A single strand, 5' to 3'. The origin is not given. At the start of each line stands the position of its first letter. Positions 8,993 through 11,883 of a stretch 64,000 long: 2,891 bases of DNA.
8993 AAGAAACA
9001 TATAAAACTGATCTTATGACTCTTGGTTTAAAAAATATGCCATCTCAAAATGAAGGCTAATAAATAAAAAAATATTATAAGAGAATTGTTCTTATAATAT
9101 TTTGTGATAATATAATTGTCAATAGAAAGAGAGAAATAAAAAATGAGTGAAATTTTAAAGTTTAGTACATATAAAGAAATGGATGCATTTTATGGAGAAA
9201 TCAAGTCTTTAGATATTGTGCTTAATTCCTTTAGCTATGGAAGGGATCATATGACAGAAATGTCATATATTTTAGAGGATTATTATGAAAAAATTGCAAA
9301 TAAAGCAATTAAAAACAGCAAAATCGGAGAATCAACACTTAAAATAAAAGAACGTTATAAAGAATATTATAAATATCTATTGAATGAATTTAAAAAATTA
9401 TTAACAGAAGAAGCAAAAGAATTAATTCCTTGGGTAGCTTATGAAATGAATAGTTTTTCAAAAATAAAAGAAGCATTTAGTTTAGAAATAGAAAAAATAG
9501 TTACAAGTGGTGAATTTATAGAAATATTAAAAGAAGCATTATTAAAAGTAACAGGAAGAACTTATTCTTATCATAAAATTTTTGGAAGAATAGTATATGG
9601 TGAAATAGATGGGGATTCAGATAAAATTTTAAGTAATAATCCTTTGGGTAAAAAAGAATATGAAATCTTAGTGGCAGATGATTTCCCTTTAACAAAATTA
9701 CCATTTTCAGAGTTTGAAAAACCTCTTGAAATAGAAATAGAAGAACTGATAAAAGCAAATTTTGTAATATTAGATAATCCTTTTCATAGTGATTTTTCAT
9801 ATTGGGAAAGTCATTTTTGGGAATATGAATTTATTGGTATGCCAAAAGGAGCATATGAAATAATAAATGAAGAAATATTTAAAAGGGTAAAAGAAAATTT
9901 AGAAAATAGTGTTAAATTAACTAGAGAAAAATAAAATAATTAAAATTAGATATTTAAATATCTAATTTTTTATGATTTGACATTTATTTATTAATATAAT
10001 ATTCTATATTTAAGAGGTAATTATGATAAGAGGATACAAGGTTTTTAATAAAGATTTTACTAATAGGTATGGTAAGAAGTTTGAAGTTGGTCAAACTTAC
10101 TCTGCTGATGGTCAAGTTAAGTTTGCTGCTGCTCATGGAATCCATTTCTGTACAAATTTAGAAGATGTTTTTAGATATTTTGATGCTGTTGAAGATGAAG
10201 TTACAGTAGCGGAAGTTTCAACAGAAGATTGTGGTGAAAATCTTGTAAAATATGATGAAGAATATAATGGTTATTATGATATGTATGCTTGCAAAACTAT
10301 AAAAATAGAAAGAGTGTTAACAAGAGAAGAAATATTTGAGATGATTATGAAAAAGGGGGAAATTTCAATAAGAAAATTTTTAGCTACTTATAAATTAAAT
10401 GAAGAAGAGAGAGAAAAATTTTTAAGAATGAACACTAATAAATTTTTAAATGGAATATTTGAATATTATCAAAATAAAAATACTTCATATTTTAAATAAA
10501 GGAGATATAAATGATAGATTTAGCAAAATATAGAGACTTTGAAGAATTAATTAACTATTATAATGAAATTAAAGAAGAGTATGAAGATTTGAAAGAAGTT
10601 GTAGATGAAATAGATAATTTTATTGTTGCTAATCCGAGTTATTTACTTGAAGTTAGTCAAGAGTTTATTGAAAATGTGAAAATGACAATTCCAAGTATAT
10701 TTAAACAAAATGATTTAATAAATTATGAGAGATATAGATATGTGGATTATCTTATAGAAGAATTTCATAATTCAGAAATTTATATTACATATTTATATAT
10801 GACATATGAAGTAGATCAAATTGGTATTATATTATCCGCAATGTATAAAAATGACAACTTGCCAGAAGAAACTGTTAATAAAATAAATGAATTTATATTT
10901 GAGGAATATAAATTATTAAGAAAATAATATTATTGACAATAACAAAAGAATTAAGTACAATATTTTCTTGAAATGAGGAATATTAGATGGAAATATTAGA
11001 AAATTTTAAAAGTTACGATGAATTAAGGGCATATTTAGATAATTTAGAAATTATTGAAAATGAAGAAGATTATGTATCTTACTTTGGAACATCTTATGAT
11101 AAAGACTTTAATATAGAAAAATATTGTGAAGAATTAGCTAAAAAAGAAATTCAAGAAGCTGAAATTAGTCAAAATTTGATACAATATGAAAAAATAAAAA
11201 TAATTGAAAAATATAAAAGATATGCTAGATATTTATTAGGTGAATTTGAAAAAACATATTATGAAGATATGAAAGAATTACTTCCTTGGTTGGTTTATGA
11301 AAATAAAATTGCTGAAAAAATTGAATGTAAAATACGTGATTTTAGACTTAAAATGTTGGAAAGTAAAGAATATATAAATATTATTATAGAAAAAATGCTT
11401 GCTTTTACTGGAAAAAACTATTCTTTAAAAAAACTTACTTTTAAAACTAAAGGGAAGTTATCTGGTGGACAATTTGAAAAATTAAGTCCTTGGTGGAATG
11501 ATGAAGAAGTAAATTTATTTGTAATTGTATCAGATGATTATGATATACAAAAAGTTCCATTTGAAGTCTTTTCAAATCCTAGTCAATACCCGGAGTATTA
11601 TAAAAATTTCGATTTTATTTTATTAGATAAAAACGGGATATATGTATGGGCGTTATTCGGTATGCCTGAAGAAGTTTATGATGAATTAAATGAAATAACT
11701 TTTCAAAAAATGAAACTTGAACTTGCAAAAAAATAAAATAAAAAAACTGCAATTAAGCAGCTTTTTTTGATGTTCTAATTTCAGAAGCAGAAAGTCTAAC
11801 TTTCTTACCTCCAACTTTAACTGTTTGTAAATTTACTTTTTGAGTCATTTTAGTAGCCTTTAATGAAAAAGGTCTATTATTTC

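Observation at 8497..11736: Tandemly duplicated two-gene cassette (A1-B1, C, A2-B2) of acidic proteins of unknown function between eno and rpmB/dnaE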

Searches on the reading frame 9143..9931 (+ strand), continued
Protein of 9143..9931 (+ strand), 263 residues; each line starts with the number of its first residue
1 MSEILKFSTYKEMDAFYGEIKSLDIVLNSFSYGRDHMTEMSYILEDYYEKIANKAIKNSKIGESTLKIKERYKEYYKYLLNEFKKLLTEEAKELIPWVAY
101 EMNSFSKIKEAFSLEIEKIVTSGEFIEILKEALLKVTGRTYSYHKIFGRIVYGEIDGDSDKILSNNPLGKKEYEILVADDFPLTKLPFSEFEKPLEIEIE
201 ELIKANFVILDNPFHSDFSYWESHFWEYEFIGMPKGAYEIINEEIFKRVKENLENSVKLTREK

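Call 97: find_encoding_contigs(protein=P0012, flank=10000)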
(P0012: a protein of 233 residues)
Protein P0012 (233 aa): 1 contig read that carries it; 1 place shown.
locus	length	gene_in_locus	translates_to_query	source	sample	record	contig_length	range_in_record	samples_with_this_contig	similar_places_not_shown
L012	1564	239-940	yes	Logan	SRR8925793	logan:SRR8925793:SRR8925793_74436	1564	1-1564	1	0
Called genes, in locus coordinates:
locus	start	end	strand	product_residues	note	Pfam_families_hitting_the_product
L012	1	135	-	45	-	?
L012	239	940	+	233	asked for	-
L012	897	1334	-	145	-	-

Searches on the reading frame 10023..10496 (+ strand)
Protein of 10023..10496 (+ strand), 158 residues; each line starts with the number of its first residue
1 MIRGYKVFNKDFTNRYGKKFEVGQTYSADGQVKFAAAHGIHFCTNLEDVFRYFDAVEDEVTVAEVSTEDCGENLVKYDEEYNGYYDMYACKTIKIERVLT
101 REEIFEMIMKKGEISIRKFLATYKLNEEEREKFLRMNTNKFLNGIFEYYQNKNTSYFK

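Call 5: search_protein_families(library=pfam, proteins=[window:10023-10496:+], max_evalue=1)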
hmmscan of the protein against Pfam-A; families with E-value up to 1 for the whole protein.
window:10023-10496:+ (158 aa): 1 family
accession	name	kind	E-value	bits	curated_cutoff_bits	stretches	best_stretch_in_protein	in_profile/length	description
PF24703.2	DUF7666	-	5.3e-15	56.1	27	1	2-106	1-94/95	Domain of unknown function (DUF7666)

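Call 6: search_protein_families(library=phrogs, proteins=[window:10023-10496:+], max_evalue=1)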
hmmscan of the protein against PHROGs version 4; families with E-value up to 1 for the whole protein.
window:10023-10496:+ (158 aa): 3 families
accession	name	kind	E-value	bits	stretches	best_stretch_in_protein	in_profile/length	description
phrog_14105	-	unknown function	2.1e-11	44.5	1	2-67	10-72/297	-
phrog_4433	-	unknown function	2.7e-07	31.3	1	2-57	13-66/312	-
phrog_9215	-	unknown function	0.003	18.3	1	2-143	66-193/268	-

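Call 7: search_protein_families(library=padloc, proteins=[window:10023-10496:+], max_evalue=1)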
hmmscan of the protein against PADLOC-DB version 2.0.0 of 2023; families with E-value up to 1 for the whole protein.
window:10023-10496:+ (158 aa): 0 families

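Call 8: search_protein_families(library=ncbifam, proteins=[window:10023-10496:+], max_evalue=1)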
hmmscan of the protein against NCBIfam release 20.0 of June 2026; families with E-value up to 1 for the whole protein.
window:10023-10496:+ (158 aa): 1 family
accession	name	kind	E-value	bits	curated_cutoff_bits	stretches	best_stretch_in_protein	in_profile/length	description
NF051447.1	HblD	equivalog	0.078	11.9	650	1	68-110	118-160/409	hemolysin BL lytic component L1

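Call 19: search_solved_structures(query=window:10023-10496:+, max_evalue=10)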
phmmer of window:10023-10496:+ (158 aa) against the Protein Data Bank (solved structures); distinct sequences matched with E-value up to 10: 6.
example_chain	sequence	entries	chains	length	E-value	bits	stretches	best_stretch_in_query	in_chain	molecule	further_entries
9k9w_a9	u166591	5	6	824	0.00058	23.4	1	101-150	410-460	Glr1262 protein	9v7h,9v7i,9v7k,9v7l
9x6d_Y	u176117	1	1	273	0.0043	20.6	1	105-147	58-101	Phycobilisome rod linker polypeptide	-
9wg7_Y1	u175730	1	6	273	0.0059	20.1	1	105-147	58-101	Phycobilisome rod linker polypeptide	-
2l3w_A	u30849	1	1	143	0.01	19.4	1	104-148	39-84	Phycobilisome rod linker polypeptide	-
4y6w_A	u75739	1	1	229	0.51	13.8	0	7-35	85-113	NaB(AB)3ACb - light chain TPR-like repeats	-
3nph_B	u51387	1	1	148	0.57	13.7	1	105-143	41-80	Phycobilisome 32.1 kDa linker polypeptide, phycocyanin-associated, rod 2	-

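Call 67: search_dna_similar(query=window:10023-10496:+, collection=phages, mode=protein, max_evalue=0.001, max_rows=25)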
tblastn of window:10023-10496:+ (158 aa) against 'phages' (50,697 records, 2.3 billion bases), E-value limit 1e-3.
Records with a match: 1; places in all: 1; records where one place covers at least 80% of the query: 0.
Best place of each record, by identity: <60% 1.
By first word of the organism name: Clostridioides 1.
By host as written in the record: Clostridioides difficile 1.
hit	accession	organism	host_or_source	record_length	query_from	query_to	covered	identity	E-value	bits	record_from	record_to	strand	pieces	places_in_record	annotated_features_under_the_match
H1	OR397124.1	Clostridioides phage AR1086-1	Clostridioides difficile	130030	1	53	34%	49.1%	2e-5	49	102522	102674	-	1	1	hypothetical protein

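Call 68: search_dna_similar(query=window:10023-10496:+, collection=plasmids, mode=protein, max_evalue=0.001, max_rows=15)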
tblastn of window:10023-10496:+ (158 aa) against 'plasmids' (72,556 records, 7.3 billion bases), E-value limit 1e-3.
Records with a match: 4; places in all: 4; records where one place covers at least 80% of the query: 0.
Best place of each record, by identity: <60% 4.
By first word of the organism name: Clostridioides 3; Paenibacillus 1.
By predicted mobility (MOB-suite, as given by PLSDB): non-mobilizable 4.
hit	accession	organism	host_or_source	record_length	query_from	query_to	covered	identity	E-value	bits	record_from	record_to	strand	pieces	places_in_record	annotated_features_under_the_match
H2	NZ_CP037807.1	Clostridioides difficile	Homo sapiens,feces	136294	1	53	34%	49.1%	1e-5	51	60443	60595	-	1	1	pentapeptide repeat-containing protein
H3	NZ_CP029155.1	Clostridioides difficile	single cell,intestine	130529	1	53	34%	47.2%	3e-4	47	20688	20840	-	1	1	hypothetical protein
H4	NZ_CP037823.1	Clostridioides difficile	Homo sapiens,feces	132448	1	53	34%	47.2%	6e-4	46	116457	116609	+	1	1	pentapeptide repeat-containing protein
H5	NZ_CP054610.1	Paenibacillus cellulosilyticus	cell culture,soil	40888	2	53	33%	44.2%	2e-4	47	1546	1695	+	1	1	hypothetical protein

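Call 89: get_annotated_region(hit=H1, flank=4000)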
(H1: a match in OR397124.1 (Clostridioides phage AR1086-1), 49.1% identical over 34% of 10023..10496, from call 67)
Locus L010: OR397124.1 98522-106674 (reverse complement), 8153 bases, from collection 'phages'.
description: Clostridioides phage AR1086-1, complete genome.
organism: Clostridioides phage AR1086-1 (NCBI taxid 3068253)
taxonomy: Viruses; Duplodnaviria; Heunggongvirae; Uroviricota; Caudoviricetes
host: Clostridioides difficile; source: Homo sapiens; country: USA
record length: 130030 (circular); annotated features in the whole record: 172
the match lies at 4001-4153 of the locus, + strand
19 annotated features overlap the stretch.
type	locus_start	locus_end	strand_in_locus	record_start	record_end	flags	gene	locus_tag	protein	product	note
CDS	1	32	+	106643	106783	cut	-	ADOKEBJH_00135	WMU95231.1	hypothetical protein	-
CDS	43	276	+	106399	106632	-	-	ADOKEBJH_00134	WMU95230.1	hypothetical protein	-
CDS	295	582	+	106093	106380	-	-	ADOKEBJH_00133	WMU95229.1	hypothetical protein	-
CDS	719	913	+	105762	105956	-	-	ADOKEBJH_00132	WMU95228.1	hypothetical protein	-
CDS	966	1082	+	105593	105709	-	-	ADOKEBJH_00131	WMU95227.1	hypothetical protein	-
CDS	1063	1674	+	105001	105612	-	kptA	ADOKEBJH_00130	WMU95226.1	putative RNA 2'-phosphotransferase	-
CDS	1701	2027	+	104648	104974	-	-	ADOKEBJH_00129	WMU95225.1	hypothetical protein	-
CDS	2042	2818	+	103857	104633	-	-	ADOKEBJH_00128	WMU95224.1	hypothetical protein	-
CDS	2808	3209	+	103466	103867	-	-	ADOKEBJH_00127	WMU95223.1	hypothetical protein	-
CDS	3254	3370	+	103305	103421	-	-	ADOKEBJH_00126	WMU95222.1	hypothetical protein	-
CDS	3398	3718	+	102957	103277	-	-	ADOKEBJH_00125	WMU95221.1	hypothetical protein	-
CDS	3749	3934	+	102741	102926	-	-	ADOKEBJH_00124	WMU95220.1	hypothetical protein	-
CDS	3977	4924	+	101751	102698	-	-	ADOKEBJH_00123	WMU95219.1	hypothetical protein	-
CDS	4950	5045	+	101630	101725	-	-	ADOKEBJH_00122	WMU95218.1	hypothetical protein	-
CDS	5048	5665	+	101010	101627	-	-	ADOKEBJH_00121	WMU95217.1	hypothetical protein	-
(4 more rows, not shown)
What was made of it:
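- Closest known: DUF7666 proteins of Clostridioides phages and phage-plasmids. Same: The N-terminal domain matches PF24703 above the gathering score, and is 47-49% identical over 53 aa to proteins in accessory regions of 130-kb elements (calls 5, 67, 68, 89).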

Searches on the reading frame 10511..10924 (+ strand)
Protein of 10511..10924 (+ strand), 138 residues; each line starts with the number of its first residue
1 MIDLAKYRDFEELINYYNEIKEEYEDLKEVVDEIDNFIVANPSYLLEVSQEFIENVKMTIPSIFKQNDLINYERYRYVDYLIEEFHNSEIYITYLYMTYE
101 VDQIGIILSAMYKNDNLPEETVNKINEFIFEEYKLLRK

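Call 5: search_protein_families(library=pfam, proteins=[window:10511-10924:+], max_evalue=1)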
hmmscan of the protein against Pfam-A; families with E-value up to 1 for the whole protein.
window:10511-10924:+ (138 aa): 3 families
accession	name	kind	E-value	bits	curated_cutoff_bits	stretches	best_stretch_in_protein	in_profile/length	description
PF13690.11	CheX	-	0.0049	17.3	27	1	21-71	35-81/94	Chemotaxis phosphatase CheX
PF03961.19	FapA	-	0.025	14.6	31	1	6-73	194-259/272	Flagellar Assembly Protein A beta solenoid domain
PF24729.2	Acb2_Tad1_hairpin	-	0.27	11.9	27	1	11-34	7-30/58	Acb2/Tad1, hairpin domain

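Call 6: search_protein_families(library=phrogs, proteins=[window:10511-10924:+], max_evalue=1)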
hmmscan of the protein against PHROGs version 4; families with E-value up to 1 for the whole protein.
window:10511-10924:+ (138 aa): 3 families
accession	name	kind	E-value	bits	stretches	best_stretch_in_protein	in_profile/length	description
phrog_5890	-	moron, auxiliary metabolic gene and host takeover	0.14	12.1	1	11-71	159-217/374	tellurite resistance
phrog_5322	-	unknown function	0.57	10.8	0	60-137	89-165/259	-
phrog_20481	-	moron, auxiliary metabolic gene and host takeover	0.78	10.6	0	119-130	30-41/66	toxin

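Call 7: search_protein_families(library=padloc, proteins=[window:10511-10924:+], max_evalue=1)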
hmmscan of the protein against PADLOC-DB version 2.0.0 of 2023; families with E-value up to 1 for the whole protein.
window:10511-10924:+ (138 aa): 1 family
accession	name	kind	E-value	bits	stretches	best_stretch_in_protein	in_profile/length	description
PDLC00965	Cas8a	-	0.0074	14.8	1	7-67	12-68/152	"CRISPR-associated protein Cas8a1/Csx13, MYXAN subtype, C-terminal region"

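Call 8: search_protein_families(library=ncbifam, proteins=[window:10511-10924:+], max_evalue=1)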
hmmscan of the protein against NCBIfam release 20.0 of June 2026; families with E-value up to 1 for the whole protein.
window:10511-10924:+ (138 aa): 1 family
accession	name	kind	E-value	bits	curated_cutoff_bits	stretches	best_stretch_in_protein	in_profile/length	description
TIGR03486.1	cas_csx13_C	hypoth_equivalog_domain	0.028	14.8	47.4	1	7-67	12-68/152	CRISPR-associated protein Cas8a1/Csx13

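Call 65: find_related_loci(query=A7, collection=metagenome_contigs, flank=10000)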
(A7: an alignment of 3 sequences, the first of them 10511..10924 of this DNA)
Query A7 (138 aa) in metagenome_contigs; peptide patterns used: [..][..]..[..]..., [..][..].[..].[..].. (x = any residue, [..] = any of these).
600 stretches matched a pattern, but none encodes a relative of the query by tblastn (E <= 1e-3).

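Call 66: find_related_loci(query=A7, collection=viral_contigs, flank=10000)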
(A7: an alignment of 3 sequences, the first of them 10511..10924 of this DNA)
Query A7 (138 aa) in viral_contigs; peptide patterns used: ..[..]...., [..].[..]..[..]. (x = any residue, [..] = any of these).
380 stretches matched a pattern, but none encodes a relative of the query by tblastn (E <= 1e-3).

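Call 70: find_homologous_proteins(query=A8, max_evalue=1)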
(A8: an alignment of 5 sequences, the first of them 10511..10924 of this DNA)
Query A8 (5 sequences) (138 aa, profile of the alignment): 5 proteins with E <= 1 among 3187 candidates.
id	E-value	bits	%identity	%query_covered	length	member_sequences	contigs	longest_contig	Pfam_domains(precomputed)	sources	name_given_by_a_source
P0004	8.2e-55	203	100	100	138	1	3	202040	-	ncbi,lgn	-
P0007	1.5e-53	199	63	100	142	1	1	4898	-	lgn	-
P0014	6.7e-51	190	30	97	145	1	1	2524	-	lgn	-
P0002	1.7e-46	176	32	97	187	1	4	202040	-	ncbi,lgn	-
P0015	4.6e-29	120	24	72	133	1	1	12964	-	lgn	-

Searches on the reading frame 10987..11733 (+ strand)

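Call 5: search_protein_families(library=pfam, proteins=[window:10987-11733:+], max_evalue=1)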
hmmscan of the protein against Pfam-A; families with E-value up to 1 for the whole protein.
window:10987-11733:+ (249 aa): 1 family
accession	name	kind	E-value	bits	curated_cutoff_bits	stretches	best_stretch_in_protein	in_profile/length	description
PF09571.16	RE_XcyI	-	0.046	13.4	25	1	75-136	66-129/305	XcyI restriction endonuclease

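Call 6: search_protein_families(library=phrogs, proteins=[window:10987-11733:+], max_evalue=1)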
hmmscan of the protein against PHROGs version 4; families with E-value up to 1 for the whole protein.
window:10987-11733:+ (249 aa): 4 families
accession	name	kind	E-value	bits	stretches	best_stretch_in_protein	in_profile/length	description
phrog_26020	-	unknown function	0.059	13.4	1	37-122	249-330/386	-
phrog_4853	-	unknown function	0.16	12.8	0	77-103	40-66/71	-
phrog_33667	-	unknown function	0.25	12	1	25-53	115-143/252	-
phrog_14990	-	unknown function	0.28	12.4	1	56-86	24-54/63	-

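Call 7: search_protein_families(library=padloc, proteins=[window:10987-11733:+], max_evalue=1)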
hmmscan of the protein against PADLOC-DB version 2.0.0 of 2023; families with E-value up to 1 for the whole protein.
window:10987-11733:+ (249 aa): 0 families

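Call 8: search_protein_families(library=ncbifam, proteins=[window:10987-11733:+], max_evalue=1)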
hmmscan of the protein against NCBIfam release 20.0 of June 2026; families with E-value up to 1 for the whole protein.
window:10987-11733:+ (249 aa): 0 families
